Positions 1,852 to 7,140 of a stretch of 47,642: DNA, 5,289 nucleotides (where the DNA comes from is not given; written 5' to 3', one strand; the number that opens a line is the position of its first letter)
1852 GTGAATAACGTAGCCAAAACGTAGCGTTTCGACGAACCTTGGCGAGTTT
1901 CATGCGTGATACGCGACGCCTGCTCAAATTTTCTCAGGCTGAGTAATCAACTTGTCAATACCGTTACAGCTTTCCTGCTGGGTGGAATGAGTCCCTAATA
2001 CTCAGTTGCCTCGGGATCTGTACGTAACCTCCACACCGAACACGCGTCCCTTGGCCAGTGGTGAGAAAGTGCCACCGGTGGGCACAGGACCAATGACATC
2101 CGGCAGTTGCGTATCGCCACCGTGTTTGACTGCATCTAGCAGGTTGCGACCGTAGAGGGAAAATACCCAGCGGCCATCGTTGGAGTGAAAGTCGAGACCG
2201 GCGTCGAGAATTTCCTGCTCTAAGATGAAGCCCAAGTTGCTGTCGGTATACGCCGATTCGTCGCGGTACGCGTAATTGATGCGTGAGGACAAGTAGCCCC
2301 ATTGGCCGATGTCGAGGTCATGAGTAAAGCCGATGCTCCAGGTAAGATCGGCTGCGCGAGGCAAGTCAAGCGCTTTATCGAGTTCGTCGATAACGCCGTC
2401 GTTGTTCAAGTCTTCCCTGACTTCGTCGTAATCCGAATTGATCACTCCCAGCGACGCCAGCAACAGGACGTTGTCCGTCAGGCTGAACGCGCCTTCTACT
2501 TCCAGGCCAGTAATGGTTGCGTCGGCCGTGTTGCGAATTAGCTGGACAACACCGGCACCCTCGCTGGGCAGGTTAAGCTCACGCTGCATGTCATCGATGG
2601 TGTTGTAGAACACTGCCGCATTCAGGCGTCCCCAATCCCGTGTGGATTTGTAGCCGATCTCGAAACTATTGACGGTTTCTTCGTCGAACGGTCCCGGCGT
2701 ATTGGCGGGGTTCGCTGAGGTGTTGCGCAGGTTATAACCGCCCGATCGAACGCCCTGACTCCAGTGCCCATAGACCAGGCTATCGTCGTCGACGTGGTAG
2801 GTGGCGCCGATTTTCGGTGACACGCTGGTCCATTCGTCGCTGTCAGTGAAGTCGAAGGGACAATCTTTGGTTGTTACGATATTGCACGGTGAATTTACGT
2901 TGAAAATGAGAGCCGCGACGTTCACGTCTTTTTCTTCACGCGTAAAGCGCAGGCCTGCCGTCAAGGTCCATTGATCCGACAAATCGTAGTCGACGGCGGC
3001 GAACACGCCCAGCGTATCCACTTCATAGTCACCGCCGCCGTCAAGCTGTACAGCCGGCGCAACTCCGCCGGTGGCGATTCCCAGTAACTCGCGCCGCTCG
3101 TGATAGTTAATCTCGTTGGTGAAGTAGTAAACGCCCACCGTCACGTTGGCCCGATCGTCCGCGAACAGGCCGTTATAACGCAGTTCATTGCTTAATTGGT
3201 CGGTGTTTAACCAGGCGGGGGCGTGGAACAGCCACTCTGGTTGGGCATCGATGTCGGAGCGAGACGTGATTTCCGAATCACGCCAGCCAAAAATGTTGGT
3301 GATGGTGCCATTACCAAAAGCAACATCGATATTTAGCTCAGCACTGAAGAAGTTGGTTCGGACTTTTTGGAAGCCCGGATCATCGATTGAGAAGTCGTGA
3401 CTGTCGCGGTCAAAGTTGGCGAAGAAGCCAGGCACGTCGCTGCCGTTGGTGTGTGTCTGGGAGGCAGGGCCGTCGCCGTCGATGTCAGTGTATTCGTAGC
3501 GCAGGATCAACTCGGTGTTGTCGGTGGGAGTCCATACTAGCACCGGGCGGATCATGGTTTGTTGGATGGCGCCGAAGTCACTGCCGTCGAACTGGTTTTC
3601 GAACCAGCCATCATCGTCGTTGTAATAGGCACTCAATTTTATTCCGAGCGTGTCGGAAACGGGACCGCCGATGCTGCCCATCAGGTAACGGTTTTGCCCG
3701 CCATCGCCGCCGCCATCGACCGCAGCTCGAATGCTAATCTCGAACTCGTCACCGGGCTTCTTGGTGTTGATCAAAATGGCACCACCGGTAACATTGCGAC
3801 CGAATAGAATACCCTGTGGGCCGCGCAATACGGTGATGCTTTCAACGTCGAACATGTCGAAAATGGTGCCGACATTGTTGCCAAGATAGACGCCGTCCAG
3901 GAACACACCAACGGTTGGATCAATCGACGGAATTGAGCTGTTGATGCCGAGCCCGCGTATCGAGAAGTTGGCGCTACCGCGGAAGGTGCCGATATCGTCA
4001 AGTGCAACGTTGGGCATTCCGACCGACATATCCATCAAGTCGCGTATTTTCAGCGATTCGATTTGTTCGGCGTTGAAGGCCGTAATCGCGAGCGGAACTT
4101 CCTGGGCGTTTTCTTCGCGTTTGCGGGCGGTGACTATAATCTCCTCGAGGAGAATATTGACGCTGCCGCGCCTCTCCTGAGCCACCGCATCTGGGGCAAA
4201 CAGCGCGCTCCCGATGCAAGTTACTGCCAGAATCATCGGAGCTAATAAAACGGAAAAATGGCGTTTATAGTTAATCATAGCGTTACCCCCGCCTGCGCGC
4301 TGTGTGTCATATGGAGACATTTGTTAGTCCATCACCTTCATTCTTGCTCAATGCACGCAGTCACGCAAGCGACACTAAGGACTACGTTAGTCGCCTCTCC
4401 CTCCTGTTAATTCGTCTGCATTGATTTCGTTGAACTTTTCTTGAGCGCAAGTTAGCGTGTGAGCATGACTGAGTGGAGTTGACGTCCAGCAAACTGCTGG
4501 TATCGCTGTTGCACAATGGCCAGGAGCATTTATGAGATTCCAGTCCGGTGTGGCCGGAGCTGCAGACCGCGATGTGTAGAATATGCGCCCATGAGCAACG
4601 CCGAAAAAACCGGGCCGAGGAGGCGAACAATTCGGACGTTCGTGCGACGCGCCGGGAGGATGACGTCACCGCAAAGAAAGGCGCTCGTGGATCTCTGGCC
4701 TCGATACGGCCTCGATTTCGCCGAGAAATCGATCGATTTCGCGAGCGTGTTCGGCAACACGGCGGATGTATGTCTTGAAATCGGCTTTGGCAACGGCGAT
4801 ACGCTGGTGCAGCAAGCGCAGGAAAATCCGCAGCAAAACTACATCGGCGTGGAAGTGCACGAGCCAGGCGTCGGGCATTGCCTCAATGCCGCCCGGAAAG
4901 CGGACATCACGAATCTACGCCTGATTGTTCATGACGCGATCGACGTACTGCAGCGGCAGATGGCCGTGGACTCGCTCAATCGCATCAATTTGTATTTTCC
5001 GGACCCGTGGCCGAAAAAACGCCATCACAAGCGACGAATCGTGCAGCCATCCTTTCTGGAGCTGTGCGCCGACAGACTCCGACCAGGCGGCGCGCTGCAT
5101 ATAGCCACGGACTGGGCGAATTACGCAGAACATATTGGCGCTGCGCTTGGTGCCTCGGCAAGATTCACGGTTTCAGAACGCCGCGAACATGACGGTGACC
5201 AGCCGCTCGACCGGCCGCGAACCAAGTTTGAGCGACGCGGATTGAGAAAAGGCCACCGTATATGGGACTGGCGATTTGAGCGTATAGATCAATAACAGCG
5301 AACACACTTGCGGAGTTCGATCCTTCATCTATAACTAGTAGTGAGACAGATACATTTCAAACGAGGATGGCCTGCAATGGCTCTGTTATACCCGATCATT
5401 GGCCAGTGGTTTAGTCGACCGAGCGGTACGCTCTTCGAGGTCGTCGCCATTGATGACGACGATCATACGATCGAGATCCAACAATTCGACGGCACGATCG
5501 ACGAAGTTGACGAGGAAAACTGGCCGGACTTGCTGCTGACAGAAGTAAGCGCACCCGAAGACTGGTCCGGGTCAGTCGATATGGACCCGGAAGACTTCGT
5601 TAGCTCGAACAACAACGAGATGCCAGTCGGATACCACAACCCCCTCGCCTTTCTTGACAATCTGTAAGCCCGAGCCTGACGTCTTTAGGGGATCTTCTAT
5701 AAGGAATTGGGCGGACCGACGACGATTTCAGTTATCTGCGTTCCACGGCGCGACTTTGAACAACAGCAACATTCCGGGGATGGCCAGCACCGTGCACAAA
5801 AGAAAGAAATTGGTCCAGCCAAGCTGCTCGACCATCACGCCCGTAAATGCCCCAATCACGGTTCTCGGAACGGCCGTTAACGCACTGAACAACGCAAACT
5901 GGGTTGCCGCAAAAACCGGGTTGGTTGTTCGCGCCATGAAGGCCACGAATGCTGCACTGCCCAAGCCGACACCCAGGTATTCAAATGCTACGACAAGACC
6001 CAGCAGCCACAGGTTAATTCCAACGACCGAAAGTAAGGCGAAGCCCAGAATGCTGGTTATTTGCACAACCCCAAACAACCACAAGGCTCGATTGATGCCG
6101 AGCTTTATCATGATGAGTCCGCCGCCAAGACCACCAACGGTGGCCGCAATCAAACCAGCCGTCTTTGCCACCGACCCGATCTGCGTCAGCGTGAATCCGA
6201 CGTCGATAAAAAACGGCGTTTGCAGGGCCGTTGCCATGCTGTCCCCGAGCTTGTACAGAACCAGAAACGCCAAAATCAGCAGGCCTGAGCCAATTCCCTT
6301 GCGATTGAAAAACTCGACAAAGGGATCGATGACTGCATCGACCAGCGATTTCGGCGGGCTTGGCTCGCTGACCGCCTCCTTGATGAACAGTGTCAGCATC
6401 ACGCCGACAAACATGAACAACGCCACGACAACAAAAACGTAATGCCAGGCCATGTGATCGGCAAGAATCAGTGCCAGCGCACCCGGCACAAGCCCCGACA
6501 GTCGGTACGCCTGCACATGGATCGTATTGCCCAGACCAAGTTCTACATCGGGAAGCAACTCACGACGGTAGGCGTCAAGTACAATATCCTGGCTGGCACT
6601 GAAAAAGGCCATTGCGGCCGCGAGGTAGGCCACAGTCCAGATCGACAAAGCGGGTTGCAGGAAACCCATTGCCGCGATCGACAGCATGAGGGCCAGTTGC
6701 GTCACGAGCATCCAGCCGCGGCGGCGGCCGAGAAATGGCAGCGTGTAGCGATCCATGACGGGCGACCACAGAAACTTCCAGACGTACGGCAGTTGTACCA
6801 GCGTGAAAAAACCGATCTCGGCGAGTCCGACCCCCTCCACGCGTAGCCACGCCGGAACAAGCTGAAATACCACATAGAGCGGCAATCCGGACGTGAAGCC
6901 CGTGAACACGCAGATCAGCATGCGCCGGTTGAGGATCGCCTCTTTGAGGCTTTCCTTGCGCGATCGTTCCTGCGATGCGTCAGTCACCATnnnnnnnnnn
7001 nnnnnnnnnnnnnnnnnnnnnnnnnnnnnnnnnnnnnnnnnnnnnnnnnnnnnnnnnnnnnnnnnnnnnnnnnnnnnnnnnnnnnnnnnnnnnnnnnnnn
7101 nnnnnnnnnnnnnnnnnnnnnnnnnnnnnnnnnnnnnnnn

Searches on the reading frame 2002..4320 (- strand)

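Call 50: search_protein_families(library=pfam, proteins=[window:2002-4320:-], max_evalue=0.00001)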
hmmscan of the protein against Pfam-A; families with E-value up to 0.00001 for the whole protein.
window:2002-4320:- (772 aa): 3 families
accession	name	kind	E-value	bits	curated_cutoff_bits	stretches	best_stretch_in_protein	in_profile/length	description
PF00593.30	TonB_dep_Rec_b-barrel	-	4.7e-35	122.7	27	1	263-727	2-436/436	TonB dependent receptor-like, beta-barrel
PF07715.20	Plug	-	8.5e-17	62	23.9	1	72-181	2-107/107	TonB-dependent Receptor Plug Domain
PF14905.12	OMP_b-brl_3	-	4.5e-06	26.4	27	0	548-696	216-351/408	Outer membrane protein beta-barrel family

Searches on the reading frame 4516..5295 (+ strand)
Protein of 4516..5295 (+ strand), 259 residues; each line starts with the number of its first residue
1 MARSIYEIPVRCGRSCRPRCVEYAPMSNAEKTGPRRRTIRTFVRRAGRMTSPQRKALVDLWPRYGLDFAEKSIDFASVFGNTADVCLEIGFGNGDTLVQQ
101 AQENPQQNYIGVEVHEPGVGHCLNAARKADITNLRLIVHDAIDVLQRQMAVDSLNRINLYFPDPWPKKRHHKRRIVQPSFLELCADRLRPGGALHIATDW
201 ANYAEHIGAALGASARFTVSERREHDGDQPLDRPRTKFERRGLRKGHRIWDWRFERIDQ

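Call 52: search_protein_families(library=pfam, proteins=[window:4516-5295:+], max_evalue=0.001)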
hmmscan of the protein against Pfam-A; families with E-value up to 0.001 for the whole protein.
window:4516-5295:+ (259 aa): 3 families
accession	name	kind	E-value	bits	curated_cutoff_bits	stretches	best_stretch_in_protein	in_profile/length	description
PF02390.23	Methyltransf_4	-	6.7e-56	188.9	24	1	84-251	3-172/173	Putative methyltransferase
PF13847.12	Methyltransf_31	-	0.00011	22.3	27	1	84-153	5-77/145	Methyltransferase domain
PF13649.12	Methyltransf_25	-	0.00037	21.6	27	0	87-154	2-68/97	Methyltransferase domain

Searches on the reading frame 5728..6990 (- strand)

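Call 52: search_protein_families(library=pfam, proteins=[window:5728-6990:-], max_evalue=0.001)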
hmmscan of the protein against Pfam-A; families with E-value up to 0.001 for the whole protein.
window:5728-6990:- (420 aa): 2 families
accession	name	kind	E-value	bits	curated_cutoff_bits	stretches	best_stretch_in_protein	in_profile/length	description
PF07690.21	MFS_1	-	2.7e-21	76.3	33.4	1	29-374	3-341/347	Major Facilitator Superfamily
PF13000.13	Acatn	-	1.4e-09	37.5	23.7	1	29-111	7-91/546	Acetyl-coenzyme A transporter 1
